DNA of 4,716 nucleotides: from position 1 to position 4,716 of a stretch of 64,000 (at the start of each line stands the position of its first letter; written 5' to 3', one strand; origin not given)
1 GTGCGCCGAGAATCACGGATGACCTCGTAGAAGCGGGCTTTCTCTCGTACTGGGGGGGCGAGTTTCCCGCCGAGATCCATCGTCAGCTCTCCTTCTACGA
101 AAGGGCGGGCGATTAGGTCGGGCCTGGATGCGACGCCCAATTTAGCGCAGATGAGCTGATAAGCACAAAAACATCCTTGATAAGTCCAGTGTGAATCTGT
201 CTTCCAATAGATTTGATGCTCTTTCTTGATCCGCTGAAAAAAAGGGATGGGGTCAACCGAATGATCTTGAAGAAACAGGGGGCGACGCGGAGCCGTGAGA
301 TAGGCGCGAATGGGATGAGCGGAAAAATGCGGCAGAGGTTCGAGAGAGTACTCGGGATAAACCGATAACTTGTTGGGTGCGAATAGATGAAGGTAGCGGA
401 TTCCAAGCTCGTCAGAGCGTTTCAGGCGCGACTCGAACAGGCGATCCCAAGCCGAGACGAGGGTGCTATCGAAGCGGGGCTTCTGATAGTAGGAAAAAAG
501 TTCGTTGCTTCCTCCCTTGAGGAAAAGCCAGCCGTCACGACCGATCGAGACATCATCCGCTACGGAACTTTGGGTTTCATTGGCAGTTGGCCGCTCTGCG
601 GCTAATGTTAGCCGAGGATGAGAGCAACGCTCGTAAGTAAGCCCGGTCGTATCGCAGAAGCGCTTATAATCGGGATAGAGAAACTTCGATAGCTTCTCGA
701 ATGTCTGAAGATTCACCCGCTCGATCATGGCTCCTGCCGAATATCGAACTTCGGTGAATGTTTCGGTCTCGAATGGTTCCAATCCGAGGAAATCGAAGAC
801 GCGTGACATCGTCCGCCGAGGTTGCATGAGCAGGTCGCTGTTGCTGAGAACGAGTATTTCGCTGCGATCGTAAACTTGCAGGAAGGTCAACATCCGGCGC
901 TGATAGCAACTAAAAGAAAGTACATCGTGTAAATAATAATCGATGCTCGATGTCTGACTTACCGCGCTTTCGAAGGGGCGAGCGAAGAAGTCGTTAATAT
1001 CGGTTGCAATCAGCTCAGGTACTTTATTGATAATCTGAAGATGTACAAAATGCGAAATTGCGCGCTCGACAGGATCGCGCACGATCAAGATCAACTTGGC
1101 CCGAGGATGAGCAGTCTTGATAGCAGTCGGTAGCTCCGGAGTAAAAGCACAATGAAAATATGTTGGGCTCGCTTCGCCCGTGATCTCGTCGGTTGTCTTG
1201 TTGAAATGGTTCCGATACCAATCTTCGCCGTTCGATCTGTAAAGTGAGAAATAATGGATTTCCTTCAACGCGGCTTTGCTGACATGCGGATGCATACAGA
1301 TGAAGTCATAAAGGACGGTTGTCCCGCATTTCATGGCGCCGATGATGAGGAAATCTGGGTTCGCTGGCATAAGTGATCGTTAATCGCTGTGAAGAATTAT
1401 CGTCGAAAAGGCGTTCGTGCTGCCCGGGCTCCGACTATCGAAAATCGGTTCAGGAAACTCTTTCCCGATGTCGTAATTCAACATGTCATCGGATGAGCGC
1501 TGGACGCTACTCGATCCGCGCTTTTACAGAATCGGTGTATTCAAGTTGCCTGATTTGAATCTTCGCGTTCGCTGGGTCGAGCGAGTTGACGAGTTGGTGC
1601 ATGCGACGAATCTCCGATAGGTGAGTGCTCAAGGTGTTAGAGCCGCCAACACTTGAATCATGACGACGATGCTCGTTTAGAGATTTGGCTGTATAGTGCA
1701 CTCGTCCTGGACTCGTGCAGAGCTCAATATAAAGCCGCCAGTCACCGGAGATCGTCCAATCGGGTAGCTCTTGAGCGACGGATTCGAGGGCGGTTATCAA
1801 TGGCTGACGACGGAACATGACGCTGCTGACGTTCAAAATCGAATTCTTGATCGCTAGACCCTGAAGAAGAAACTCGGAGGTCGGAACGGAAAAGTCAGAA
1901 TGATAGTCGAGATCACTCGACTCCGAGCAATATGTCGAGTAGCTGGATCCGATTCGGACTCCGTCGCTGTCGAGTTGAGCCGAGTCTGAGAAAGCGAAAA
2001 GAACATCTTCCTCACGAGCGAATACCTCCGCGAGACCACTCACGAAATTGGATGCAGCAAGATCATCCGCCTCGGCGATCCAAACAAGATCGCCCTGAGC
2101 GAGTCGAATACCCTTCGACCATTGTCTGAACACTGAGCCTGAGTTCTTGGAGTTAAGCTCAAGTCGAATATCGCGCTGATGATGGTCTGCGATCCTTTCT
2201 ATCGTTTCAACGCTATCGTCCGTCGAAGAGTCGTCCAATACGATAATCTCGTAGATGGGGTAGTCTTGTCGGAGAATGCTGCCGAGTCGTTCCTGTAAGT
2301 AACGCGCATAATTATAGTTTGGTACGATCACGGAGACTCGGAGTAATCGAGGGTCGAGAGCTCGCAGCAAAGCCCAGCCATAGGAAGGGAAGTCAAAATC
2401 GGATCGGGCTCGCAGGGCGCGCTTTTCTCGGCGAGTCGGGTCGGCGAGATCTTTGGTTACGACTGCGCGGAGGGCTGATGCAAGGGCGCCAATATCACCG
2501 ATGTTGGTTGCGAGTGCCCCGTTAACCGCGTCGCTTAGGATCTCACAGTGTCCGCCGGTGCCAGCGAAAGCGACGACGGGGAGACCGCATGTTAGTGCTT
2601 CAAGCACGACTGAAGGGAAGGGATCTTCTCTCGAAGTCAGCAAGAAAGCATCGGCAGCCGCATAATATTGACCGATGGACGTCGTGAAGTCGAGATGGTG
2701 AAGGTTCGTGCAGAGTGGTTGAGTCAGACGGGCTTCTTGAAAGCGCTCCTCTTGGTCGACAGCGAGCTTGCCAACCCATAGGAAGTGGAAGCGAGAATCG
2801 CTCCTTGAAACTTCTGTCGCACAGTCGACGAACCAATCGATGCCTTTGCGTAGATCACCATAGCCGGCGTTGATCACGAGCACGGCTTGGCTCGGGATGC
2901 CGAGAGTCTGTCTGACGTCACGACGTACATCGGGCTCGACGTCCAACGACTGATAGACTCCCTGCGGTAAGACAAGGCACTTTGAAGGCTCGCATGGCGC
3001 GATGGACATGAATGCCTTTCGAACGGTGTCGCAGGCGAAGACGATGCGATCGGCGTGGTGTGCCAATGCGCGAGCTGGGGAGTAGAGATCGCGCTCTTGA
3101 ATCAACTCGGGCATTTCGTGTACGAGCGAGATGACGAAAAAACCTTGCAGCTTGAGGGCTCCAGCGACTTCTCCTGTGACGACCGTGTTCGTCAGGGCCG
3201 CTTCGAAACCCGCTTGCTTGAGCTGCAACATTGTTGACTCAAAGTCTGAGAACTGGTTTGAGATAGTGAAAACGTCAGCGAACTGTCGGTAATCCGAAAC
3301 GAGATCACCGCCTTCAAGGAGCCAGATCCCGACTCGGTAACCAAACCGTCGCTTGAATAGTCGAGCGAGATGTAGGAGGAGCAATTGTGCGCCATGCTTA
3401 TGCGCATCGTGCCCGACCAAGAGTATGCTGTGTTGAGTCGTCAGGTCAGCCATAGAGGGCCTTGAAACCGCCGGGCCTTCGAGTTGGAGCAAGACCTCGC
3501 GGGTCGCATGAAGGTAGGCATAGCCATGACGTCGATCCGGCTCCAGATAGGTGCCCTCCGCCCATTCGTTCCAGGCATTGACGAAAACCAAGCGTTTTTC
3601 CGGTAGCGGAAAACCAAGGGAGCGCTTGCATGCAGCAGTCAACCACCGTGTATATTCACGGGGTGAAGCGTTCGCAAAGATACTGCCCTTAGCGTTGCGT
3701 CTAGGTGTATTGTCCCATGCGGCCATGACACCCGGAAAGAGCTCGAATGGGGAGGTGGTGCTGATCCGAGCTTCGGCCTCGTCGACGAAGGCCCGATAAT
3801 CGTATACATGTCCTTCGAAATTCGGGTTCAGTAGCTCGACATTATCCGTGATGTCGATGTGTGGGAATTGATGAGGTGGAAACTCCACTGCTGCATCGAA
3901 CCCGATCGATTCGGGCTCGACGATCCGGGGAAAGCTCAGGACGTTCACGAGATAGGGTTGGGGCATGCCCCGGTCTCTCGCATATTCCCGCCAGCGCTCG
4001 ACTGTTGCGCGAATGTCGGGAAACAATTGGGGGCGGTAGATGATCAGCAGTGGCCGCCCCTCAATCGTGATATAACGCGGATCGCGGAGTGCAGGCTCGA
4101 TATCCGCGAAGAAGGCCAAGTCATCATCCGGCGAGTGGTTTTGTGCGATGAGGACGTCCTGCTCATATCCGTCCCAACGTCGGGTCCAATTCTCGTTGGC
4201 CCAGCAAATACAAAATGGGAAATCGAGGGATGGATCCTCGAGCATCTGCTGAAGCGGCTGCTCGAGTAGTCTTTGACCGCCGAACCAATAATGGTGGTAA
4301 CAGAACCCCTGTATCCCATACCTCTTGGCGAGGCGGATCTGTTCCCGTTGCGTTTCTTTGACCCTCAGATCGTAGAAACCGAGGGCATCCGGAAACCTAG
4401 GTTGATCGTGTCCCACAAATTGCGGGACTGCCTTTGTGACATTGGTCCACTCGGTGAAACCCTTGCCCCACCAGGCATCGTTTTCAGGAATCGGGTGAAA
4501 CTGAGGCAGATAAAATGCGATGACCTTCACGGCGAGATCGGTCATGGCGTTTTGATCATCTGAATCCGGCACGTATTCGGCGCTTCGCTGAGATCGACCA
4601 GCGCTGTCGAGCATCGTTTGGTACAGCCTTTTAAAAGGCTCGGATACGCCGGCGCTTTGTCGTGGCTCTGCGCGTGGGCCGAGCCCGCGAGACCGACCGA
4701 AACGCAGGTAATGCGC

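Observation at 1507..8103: One 2,198-aa ORF combines a terminator-like, a ruler-like and three glycosyltransferase-like modules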

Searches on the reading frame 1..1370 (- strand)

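Call 67: search_protein_families(library=pfam, proteins=[window:1-1370:-], max_evalue=0.001)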
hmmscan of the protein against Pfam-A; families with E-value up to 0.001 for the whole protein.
window:1-1370:- (456 aa): 3 families
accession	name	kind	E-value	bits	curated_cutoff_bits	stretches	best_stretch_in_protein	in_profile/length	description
PF00685.33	Sulfotransfer_1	-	5.3e-22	78.9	22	1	5-203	2-186/255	Sulfotransferase domain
PF13469.12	Sulfotransfer_3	-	6.7e-13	49.8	27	1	82-200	116-214/216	Sulfotransferase family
PF16822.11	ALGX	-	9.9e-08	32.4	26.5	1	274-411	1-130/268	SGNH hydrolase-like domain, acetyltransferase AlgX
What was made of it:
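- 1..1370 (-): Downstream gene: second sulfotransferase plus an AlgX-like SGNH domain. It is cut by the window start. PF00685 E 5e-22 and PF16822 E 1e-7 (call 67).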

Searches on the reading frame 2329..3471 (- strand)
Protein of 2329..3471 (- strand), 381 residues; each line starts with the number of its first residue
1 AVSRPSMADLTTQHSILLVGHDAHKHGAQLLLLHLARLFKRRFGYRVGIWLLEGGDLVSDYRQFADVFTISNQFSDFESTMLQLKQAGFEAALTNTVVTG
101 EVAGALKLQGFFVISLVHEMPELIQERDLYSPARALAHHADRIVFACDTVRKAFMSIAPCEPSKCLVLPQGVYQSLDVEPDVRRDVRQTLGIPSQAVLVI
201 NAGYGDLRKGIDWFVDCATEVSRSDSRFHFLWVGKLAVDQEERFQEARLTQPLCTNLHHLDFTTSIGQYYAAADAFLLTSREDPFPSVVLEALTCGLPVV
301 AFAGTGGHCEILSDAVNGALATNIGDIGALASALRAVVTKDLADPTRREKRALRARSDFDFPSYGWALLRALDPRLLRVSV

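Call 8: search_protein_families(library=pfam, proteins=[window:2329-3471:-], max_evalue=10)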
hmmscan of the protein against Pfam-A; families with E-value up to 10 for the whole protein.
seq(381 aa): 4 families
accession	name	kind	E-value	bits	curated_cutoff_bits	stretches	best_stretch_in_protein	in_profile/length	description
PF00534.26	Glycos_transf_1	-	9.9e-22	77.7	26.4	1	183-343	2-160/172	Glycosyl transferases group 1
PF13692.12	Glyco_trans_1_4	-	1.3e-21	77.7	27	1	208-338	14-140/142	Glycosyl transferases group 1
PF20706.3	GT4-conflict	-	2.5e-06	27.2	26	1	195-367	198-379/385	Family 4 Glycosyltransferase in conflict systems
PF13439.12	Glyco_transf_4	-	0.017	15.6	28.5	1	30-172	6-166/170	Glycosyltransferase Family 4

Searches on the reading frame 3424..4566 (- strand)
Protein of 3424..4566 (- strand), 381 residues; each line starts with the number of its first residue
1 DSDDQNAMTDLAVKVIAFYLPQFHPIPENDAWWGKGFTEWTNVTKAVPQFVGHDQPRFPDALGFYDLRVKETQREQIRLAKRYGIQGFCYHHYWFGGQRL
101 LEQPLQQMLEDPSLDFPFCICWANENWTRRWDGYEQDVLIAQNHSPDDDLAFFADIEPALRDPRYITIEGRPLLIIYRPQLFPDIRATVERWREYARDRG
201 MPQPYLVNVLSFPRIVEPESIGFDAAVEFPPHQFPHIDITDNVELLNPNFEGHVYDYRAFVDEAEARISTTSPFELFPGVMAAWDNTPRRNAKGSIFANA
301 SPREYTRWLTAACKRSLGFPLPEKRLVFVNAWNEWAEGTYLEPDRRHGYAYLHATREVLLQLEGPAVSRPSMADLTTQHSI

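Call 76: search_solved_structures(query=window:3424-4566:-, max_evalue=1)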
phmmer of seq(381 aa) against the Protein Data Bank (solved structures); distinct sequences matched with E-value up to 1: 0.
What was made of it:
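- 3505..4524 (-): WbsX / 'GH99-like' module, aa 1194-1533. No PDB sequence relative (call 76).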
